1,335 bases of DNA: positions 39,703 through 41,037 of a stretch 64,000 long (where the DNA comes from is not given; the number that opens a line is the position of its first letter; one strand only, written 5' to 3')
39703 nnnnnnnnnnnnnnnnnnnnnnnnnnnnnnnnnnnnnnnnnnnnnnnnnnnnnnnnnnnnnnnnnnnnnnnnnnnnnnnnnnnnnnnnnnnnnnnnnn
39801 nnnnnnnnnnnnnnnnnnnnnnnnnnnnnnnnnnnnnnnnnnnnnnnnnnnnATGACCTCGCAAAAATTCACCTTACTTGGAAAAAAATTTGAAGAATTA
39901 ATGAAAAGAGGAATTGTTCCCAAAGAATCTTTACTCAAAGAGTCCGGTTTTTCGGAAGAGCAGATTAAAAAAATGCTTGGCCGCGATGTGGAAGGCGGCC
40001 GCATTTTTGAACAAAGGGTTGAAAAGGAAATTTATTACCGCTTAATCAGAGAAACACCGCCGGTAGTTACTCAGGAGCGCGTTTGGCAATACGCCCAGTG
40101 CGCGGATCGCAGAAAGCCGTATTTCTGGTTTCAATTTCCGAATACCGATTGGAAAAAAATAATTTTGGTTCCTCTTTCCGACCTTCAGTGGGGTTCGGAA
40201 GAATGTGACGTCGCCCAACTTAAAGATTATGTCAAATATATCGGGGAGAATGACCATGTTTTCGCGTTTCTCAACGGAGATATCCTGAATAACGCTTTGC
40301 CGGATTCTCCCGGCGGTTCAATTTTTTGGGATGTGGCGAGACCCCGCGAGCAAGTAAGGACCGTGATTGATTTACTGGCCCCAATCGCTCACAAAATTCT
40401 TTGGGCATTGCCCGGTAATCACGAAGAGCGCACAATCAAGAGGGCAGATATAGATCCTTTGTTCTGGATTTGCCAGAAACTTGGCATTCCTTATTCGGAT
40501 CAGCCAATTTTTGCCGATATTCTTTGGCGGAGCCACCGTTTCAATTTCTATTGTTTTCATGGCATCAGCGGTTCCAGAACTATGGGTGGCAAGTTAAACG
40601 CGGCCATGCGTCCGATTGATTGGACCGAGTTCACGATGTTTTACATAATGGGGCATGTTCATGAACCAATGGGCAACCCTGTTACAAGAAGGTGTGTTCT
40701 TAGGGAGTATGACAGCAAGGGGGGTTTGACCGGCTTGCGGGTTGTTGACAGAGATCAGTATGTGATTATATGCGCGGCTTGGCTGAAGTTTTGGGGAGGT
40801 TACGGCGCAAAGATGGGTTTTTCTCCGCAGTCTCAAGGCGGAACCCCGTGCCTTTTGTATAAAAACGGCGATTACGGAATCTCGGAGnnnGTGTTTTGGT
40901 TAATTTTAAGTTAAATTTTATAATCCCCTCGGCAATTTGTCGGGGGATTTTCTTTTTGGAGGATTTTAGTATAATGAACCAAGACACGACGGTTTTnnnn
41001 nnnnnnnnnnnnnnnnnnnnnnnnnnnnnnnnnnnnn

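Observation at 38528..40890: Tandem phosphoesterase paralogs: one with most metal ligands intact, one with metal ligands substituted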

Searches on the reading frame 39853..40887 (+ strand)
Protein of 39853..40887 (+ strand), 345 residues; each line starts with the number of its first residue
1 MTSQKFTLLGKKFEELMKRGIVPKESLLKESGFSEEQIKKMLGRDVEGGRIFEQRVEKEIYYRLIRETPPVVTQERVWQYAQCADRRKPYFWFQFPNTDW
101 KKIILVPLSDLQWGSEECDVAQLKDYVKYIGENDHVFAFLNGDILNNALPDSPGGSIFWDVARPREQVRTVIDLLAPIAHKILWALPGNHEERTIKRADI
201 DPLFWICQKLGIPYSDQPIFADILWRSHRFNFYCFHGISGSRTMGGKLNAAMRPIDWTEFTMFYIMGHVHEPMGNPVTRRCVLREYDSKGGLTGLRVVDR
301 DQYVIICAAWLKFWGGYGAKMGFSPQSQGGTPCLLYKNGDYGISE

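Call 4: search_protein_families(library=pfam, proteins=[window:39853-40887:+], max_evalue=1)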
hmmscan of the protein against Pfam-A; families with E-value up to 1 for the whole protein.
window:39853-40887:+ (345 aa): 2 families
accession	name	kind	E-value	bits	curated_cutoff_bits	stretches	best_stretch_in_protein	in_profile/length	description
PF11873.13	Mltc_N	-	0.12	12.6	22.6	1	111-132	21-42/161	Membrane-bound lytic murein transglycosylase C, N-terminal domain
PF07848.18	PaaX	-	0.21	12.3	24.8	1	27-64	29-66/70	PaaX-like protein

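Call 8: search_protein_families(library=phrogs, proteins=[window:39853-40887:+], max_evalue=0.1)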
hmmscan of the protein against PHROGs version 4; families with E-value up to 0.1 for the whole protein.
window:39853-40887:+ (345 aa): 2 families
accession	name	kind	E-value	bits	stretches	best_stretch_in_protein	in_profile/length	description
phrog_7339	-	DNA, RNA and nucleotide metabolism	6.9e-33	115.1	1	98-326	25-240/263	DNA repair exonuclease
phrog_25133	-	unknown function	0.013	16.2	1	26-95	80-146/176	-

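Call 9: search_protein_families(library=ncbifam, proteins=[window:39853-40887:+], max_evalue=1)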
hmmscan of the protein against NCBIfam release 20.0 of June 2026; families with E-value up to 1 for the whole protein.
window:39853-40887:+ (345 aa): 0 families

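Call 10: search_solved_structures(query=window:39853-40887:+, max_evalue=10, show_alignments=2)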
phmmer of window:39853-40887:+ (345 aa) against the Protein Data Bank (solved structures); distinct sequences matched with E-value up to 10: 1.
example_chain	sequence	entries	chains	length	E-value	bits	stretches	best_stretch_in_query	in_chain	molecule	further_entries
8vl3_A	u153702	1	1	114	4.4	9.6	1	27-72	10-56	De novo designed protein F3 parent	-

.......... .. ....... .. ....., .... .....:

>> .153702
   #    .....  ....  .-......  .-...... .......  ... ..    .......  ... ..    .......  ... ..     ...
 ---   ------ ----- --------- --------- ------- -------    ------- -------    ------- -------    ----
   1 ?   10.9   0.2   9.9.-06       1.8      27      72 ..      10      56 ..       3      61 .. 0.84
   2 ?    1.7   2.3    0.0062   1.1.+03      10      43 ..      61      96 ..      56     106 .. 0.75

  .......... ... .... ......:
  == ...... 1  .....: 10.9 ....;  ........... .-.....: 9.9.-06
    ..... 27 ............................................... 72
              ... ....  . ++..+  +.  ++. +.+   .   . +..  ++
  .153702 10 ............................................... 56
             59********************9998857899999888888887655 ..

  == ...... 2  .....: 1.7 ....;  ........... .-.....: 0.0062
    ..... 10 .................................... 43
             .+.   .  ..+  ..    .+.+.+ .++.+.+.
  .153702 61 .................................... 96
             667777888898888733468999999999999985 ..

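Call 11: search_protein_families(library=padloc, proteins=[window:39853-40887:+], max_evalue=1)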
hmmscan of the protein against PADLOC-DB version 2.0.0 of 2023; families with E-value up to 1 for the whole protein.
window:39853-40887:+ (345 aa): 0 families

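Call 12: find_homologous_proteins(query=window:39853-40887:+, max_evalue=0.001)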
Query window:39853-40887:+ (345 aa): 107 proteins with E <= 0.001 among 1351 candidates.
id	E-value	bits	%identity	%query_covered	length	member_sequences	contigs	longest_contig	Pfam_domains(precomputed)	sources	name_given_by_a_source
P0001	1.6e-243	826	100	100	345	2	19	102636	-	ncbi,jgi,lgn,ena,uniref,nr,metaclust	ncbi:MAG: hypothetical protein A2931_00615 [Candidatus Niyogibacteria bacterium RIFCSPLOWO2_01_FULL_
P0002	2.8e-200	683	81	100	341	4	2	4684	-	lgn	-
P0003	3.4e-167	574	67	100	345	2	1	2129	-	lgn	-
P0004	3.2e-161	555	67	97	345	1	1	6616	-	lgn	-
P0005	1.1e-136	474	59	96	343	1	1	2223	-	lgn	-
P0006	6.1e-136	472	56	97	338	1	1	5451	-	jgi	-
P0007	1.2e-135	471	60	93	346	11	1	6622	-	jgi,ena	-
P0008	7.4e-135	468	58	97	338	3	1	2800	-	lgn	-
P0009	2.6e-130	453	56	94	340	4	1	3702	PF00149.34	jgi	jgi:hypothetical protein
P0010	9.0e-127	441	56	93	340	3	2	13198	PF00149.34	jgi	-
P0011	1.1e-119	418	51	96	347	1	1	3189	-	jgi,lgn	jgi:hypothetical protein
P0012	1.5e-117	411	52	100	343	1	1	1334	PF00149.34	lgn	-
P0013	7.1e-109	382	50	97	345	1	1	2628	PF00149.34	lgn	-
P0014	4.7e-107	376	49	97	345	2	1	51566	-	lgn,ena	-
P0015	5.6e-102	360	48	95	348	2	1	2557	-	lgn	-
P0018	4.5e-94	334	44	99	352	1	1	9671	PF00149.34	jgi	jgi:hypothetical protein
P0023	8.1e-83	297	45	92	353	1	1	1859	PF00149.34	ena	-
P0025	4.8e-82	294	45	91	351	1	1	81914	PF00149.34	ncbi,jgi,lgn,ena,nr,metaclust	ncbi:hypothetical protein AMJ57_03520 [Parcubacteria bacterium SG8_24]|nr:MAG: hypothetical protein 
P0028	1.7e-79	286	41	97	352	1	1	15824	PF00149.34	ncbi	-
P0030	1.9e-78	282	44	92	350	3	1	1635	PF00149.34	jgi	jgi:hypothetical protein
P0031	4.1e-78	281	42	92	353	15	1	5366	PF00149.34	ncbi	-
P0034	3.5e-76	275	41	96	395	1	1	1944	PF00149.34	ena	-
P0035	4.5e-76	275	46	78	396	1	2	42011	PF00149.34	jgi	-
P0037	9.6e-76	273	44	87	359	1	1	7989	PF00149.34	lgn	-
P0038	1.9e-75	272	41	97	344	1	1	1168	PF00149.34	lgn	-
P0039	1.2e-74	270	42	87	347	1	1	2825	PF00149.34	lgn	-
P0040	1.8e-74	269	40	98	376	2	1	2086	PF00149.34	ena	-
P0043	5.4e-74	268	43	87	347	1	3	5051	PF00149.34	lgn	-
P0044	8.6e-74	267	42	86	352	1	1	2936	PF00149.34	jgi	-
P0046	3.0e-73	265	45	76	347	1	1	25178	PF00149.34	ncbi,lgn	-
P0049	3.9e-72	262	44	83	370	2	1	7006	PF00149.34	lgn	-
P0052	5.3e-71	258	43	87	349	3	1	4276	PF00149.34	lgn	-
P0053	3.5e-70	255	40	94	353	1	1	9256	PF00149.34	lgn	-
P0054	2.6e-69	252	39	92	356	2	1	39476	PF00149.34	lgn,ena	-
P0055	3.1e-69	252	41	86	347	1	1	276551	-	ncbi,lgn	-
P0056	3.6e-69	252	38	97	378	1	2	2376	PF00149.34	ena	-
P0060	1.9e-68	249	41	91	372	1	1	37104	PF00149.34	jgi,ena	-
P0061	2.9e-68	249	39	91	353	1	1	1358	PF00149.34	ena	-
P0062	4.0e-68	248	40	99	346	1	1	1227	PF00149.34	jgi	jgi:hypothetical protein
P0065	6.5e-68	248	38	96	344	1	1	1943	PF00149.34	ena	-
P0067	1.4e-67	247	38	96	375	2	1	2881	PF00149.34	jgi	jgi:hypothetical protein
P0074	1.2e-65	240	40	92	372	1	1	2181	PF00149.34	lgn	-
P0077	1.2e-63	234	37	92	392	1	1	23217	PF00149.34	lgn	-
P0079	5.5e-63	231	42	74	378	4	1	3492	PF00149.34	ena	-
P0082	8.3e-61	224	44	72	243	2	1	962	PF00149.34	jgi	jgi:hypothetical protein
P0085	1.7e-57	213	42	70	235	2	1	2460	PF00149.34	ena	-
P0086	2.3e-55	206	36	81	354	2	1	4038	PF00149.34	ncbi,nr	ncbi:MAG: metallophosphoesterase [Parcubacteria group bacterium]|nr:metallophosphoesterase [Parcubac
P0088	7.1e-55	205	35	96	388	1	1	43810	PF00149.34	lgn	-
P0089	4.6e-51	192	36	90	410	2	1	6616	PF00149.34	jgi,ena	-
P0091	1.6e-50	190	37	79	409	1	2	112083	-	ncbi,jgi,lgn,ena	jgi:hypothetical protein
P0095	5.7e-49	185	36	79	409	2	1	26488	PF00149.34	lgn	-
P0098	4.3e-47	179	41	70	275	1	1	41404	PF00149.34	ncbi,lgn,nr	ncbi:MAG: metallophosphoesterase [Patescibacteria group bacterium]|nr:metallophosphoesterase [Patesc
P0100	5.2e-46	176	35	79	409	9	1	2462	PF00149.34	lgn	-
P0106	1.7e-24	105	32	58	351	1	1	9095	-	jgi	-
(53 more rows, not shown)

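Call 21: find_encoding_contigs(protein=P0010, flank=6000, max_places=2)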
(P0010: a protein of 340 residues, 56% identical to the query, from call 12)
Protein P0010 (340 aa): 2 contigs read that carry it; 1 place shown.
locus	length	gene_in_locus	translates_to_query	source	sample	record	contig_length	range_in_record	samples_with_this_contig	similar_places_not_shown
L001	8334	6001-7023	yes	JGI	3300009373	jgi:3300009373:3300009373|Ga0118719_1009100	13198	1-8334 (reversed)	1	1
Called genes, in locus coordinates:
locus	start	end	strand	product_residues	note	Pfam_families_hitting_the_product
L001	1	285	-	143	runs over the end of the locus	-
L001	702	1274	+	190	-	PF00300:His_Phos_1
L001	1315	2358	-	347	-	PF00391:PEP-utilizers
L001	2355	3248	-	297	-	PF01326:PPDK_N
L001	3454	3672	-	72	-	-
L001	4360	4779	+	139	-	-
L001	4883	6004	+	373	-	-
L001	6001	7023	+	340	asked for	PF00149:Metallophos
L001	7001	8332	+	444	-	?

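Call 22: find_encoding_contigs(protein=P0018, flank=6000, max_places=2)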
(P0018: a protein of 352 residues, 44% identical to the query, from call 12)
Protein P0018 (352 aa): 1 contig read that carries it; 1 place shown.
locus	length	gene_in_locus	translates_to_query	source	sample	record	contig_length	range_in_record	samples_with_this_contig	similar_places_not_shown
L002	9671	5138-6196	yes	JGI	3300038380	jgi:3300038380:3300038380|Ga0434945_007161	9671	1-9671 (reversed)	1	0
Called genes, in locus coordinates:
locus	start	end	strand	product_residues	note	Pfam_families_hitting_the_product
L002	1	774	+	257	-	?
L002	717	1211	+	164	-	PF02502:LacAB_rpiB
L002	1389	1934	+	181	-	PF20803:PaaX_M, PF09827:CRISPR_Cas2 (weak)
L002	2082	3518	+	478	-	PF02934:GatB_N, PF02637:GatB_Yqey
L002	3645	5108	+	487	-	-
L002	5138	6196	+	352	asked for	PF00149:Metallophos (weak)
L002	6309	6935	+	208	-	PF01135:PCMT, PF01209:Ubie_methyltran (weak), PF13847:Methyltransf_31, PF08241:Methyltransf_11 (weak), PF13649:Methyltransf_25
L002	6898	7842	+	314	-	PF02618:YceG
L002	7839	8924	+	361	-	-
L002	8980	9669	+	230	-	?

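Call 23: find_encoding_contigs(protein=P0025, flank=8000, max_places=2)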
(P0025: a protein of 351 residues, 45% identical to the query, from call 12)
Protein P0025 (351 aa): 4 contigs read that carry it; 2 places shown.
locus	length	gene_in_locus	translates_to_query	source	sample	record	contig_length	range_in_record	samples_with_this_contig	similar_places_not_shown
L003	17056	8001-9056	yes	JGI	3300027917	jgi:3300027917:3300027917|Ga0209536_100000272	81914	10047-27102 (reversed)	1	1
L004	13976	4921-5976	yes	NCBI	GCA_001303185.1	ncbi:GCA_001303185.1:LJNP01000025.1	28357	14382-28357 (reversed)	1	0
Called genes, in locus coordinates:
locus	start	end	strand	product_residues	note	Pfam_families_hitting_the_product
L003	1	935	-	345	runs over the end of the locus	PF01594:AI-2E_transport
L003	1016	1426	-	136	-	-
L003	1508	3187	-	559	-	PF16949:ABC_tran_2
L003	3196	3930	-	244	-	PF00005:ABC_tran, PF13304:AAA_21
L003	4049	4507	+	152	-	-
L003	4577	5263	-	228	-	-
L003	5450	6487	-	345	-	PF00438:S-AdoMet_synt_N, PF02772:S-AdoMet_synt_M, PF02773:S-AdoMet_synt_C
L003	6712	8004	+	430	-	-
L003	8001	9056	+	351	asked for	PF00149:Metallophos (weak)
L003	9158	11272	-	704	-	PF00580:UvrD-helicase, PF01443:Viral_helicase1 (faint), PF13086:AAA_11 (faint), PF13245:AAA_19, PF13604:AAA_30 (faint), PF13361:UvrD_C, PF13538:UvrD_C_2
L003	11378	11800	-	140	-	PF13380:CoA_binding_2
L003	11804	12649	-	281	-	PF20990:DUF2207_C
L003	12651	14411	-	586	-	PF09972:DUF2207, PF20990:DUF2207_C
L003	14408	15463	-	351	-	PF02618:YceG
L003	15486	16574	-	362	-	PF00483:NTP_transferase, PF12804:NTP_transf_3 (weak), PF22640:ManC_GMP_beta-helix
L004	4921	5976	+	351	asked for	PF00149:Metallophos (weak)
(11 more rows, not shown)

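Call 29: predict_structure(alignment_id=A1)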
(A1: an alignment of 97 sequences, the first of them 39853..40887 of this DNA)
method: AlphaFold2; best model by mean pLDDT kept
length: 345 residues; sequences in the alignment: 97
mean_pLDDT: 93.0   pTM: 0.88
mean pLDDT of the five models: 93.0, 92.2, 92.1, 91.4, 90.8
residues with pLDDT >= 90: 276; 70-90: 60; 50-70: 9; < 50: 0
segments of 3 or more residues with pLDDT < 50: none
pLDDT, mean of each block of 10 residues (from residue 1): 66 88 96 93 89 96 90 96 97 98 97 95 97 98 94 80 95 98 98 94 98 98 97 95 91 95 95 89 93 96 95 91 83 97 87
secondary structure, 60 per line:
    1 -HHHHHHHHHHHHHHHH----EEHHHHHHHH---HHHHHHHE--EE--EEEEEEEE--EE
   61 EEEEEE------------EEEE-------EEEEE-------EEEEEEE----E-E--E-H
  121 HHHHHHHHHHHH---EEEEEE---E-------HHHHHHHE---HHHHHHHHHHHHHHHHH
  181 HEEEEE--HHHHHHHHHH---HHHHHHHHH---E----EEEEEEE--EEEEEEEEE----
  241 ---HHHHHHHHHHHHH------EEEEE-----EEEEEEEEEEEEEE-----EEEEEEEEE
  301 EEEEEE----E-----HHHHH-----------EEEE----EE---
elements in order: H2-17 H24-31 H35-41 E49-56 E59-66 E79-82 E90-94 E102-108 H120-132 E136-141 H153-159 H164-181 E182-186 H189-198 H202-210 E219-225 E228-236 H244-256 E263-267 E273-286 E292-306 H317-321 E333-336

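Call 31: find_related_loci(query=A3, collection=genome_contigs, flank=6000)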
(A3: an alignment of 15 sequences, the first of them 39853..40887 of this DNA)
Query A3 (345 aa) in genome_contigs; peptide patterns used: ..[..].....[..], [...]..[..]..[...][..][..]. (x = any residue, [..] = any of these).
54 stretches matched a pattern; 15 encode a relative of the query (tblastn E <= 1e-3); 15 distinct loci.
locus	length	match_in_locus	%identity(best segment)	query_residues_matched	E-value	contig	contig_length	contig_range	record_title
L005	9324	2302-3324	81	1-345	0e+0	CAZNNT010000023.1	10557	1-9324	MAG TPA_asm: uncultured Candidatus Saccharibacteria bacterium isolate SRP090828_co3_7 genome assembly, contig: NODE_1259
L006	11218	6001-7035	67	1-345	2e-168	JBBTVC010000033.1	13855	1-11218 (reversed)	MAG: Patescibacteria group bacterium isolate H14-bin026_1 H14_bin026_1_000000000033, whole genome shotgun sequence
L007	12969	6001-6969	55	22-345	1e-130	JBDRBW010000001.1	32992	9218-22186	MAG: Patescibacteria group bacterium isolate MEGAHIT-group-1.149 k141_1315, whole genome shotgun sequence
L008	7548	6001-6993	43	2-345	2e-87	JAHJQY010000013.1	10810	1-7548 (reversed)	MAG: Patescibacteria group bacterium isolate OS_PC_MetaG.mb.122 OS_PC_MetaG.mb.122_k141_247990, whole genome shotgun seq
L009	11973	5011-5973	45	33-345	2e-86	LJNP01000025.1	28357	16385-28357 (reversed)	MAG: Parcubacteria bacterium SG8_24 WOR_8-12_4256, whole genome shotgun sequence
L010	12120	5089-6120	41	11-345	2e-84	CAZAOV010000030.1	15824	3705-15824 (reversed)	MAG TPA_asm: uncultured Gammaproteobacteria bacterium isolate SRP141376_co3_225 genome assembly, contig: NODE_10130_leng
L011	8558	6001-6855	45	57-341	7e-83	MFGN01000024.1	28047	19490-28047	MAG: Candidatus Falkowbacteria bacterium RIFOXYD12_FULL_34_57 rifoxyd3_full_scaffold_404, whole genome shotgun sequence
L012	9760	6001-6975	43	28-345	2e-82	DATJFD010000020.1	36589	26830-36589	MAG TPA_asm: Candidatus Binatia bacterium isolate SMAG_U15450 k141_3769518, whole genome shotgun sequence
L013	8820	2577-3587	39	11-341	2e-77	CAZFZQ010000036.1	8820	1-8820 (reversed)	MAG TPA_asm: uncultured Gammaproteobacteria bacterium isolate binchicken_co266_189 genome assembly, contig: NODE_15669_l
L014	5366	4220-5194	42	28-345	5e-76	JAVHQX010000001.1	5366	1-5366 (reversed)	MAG: Patescibacteria group bacterium isolate WB02no13_65_8 NODE_10028_length_5366_cov_4.374882, whole genome shotgun seq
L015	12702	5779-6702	42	47-345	2e-74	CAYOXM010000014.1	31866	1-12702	MAG TPA_asm: uncultured Gammaproteobacteria bacterium isolate SRP237561_co1_396 genome assembly, contig: NODE_2048_lengt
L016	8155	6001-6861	34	64-343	3e-48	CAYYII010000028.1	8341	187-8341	MAG TPA_asm: uncultured Gammaproteobacteria bacterium isolate SRP219642_co6_407 genome assembly, contig: NODE_8613_lengt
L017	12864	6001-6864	34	64-343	1e-45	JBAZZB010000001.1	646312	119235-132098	MAG: Patescibacteria group bacterium isolate SO_2017_GW1_96 NODE_66_length_646312_cov_1.892521_OW334_2017, whole genome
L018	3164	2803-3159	33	90-210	4e-17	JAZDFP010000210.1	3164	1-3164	MAG: Planctomycetota bacterium isolate MEGAHIT-group-0.212 k141_2594231, whole genome shotgun sequence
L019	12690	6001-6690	27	95-328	5e-17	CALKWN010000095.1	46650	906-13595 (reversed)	MAG TPA_asm: uncultured candidate division WWE3 bacterium isolate SRR6007446_bin.103_CONCOCT_v1.1_MAG genome assembly, c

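Call 35: fold_search(model_id=the predicted structure, library=pdb)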
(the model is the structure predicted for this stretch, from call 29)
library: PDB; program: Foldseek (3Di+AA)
matches with E <= 10: 802; with E <= 0.001: 32
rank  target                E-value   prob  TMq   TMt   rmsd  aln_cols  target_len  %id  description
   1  8ppt_A                5.7e-08  1.00  0.44  0.35  21.8       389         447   13  Pyrococcus abyssi DNA polymerase D (PolD) in its editing mode bound to a primer/template substrate containing a mismat (released 2023-12-20)
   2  5ihe_A                7.7e-08  1.00  0.45  0.36  21.1       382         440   15  D-family DNA polymerase - DP1 subunit (3'-5' proof-reading exonuclease) (released 2016-08-31)
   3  6hmf_A                1.2e-07  1.00  0.45  0.36  21.1       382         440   14  D-family DNA polymerase - DP1 subunit (3'-5' proof-reading exonuclease) H451 proof-reading deficient variant (released 2019-01-30)
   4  6hms_A                1.2e-07  1.00  0.42  0.36  22.6       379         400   17  Cryo-EM map of DNA polymerase D from Pyrococcus abyssi in complex with DNA (released 2019-01-30)
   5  6t8h_A                3.0e-07  1.00  0.44  0.37  21.7       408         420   14  Cryo-EM structure of the DNA-bound PolD-PCNA processive complex from P. abyssi (released 2020-03-04)
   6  5ihe_B                3.3e-07  1.00  0.42  0.34  22.1       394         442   15  D-family DNA polymerase - DP1 subunit (3'-5' proof-reading exonuclease) (released 2016-08-31)
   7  6hmf_B                4.8e-07  1.00  0.42  0.34  22.1       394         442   14  D-family DNA polymerase - DP1 subunit (3'-5' proof-reading exonuclease) H451 proof-reading deficient variant (released 2019-01-30)
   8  6ph9                  4.2e-06  1.00  0.38  0.52   6.6       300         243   10  Crystal Structure of the Klebsiella pneumoniae LpxH-lipid X complex (released 2020-02-12)
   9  5wly                  5.3e-06  1.00  0.28  0.42  10.1       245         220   11  E. coli LpxH- 8 mutations (released 2018-04-11)
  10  6wii                  5.6e-06  1.00  0.36  0.49   9.9       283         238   11  Crystal structure of the K. pneumoniae LpxH/JH-LPH-41 complex (released 2020-07-29)
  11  6pib                  5.6e-06  1.00  0.37  0.50   9.4       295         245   10  Structure of the Klebsiella pneumoniae LpxH-AZ1 complex (released 2020-02-12)
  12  6knb_A                6.7e-06  1.00  0.46  0.36   6.5       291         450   13  PolD-PCNA-DNA (form A) (released 2020-08-05)
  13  8qk2                  9.0e-06  1.00  0.37  0.53   7.5       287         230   10  Structure of K.pneumoniae LpxH in complex with EBL-3339 (released 2024-04-17)
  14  8qk9                  9.0e-06  1.00  0.31  0.45  10.7       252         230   12  Structure of E. coli LpxH in complex with JEDI-1444 (released 2024-04-17)
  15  8qk5                  9.6e-06  1.00  0.38  0.53   7.2       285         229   10  Structure of K. pneumoniae LpxH in complex with EBL-3647 (released 2024-04-17)
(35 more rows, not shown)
